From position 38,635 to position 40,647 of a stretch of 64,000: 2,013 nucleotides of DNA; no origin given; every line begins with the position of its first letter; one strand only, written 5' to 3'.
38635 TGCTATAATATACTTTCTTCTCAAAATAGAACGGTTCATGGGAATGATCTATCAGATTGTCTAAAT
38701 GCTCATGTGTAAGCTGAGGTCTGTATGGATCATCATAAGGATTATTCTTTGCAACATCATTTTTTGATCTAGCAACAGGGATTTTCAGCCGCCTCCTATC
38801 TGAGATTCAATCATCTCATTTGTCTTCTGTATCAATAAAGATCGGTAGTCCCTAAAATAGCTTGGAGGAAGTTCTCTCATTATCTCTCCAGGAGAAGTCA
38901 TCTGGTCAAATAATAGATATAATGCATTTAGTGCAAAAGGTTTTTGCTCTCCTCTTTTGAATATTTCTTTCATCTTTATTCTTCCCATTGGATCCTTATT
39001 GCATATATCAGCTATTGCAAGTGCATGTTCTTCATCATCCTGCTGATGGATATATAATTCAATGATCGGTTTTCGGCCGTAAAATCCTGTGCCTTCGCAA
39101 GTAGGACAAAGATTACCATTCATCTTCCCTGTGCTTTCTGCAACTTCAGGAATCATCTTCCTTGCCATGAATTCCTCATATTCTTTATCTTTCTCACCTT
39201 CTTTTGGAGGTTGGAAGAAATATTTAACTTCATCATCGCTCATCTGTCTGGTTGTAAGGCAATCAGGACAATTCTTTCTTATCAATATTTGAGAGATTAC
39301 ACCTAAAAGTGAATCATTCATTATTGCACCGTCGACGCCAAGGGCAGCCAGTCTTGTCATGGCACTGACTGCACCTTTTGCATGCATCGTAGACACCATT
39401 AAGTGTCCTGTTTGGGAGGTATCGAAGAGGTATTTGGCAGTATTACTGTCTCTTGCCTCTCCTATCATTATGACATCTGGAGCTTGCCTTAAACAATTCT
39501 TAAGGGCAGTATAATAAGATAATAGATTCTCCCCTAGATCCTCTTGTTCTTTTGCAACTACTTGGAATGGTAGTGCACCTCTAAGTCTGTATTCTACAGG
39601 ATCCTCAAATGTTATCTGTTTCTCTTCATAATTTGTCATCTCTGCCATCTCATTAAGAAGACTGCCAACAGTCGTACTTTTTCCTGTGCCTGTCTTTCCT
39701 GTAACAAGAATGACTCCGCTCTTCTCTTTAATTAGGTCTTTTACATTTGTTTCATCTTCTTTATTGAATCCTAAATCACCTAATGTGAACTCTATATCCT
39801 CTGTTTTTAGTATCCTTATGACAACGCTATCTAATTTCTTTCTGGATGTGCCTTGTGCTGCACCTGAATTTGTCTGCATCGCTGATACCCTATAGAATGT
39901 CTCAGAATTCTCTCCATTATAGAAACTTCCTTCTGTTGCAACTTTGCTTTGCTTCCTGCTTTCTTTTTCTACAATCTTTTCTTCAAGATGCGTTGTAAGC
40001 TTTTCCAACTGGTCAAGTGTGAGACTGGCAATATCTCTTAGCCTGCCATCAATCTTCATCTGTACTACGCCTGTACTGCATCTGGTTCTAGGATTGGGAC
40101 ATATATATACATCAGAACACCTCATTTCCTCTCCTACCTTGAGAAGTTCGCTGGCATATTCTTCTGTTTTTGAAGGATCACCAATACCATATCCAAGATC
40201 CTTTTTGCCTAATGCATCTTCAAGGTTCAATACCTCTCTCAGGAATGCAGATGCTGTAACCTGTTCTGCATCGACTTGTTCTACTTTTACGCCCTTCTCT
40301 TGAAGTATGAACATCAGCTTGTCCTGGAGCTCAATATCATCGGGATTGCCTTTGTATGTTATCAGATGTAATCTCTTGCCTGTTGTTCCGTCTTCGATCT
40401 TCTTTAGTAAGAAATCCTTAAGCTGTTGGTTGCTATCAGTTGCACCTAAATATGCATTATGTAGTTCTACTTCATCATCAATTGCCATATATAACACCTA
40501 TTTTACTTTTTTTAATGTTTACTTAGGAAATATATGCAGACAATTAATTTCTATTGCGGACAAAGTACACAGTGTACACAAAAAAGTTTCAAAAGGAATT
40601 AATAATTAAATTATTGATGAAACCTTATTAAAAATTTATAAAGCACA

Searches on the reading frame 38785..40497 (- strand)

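Call 50: search_protein_families(library=pfam, proteins=[window:38785-40497:-], max_evalue=0.001)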
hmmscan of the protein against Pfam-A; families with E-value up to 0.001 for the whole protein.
window:38785-40497:- (570 aa): 4 families
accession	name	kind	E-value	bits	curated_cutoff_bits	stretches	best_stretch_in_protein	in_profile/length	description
PF00437.27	T2SSE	-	1.4e-59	202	24.9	1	125-494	22-332/370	Type II/IV secretion system protein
PF13191.12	AAA_16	-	0.00051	21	32.6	0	260-331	24-96/167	AAA ATPase domain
PF13401.12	AAA_22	-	0.00071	20.3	27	0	259-348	4-93/130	AAA domain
PF01935.23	DUF87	-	0.00075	20.1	23.2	1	263-288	26-51/220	Helicase HerA, central domain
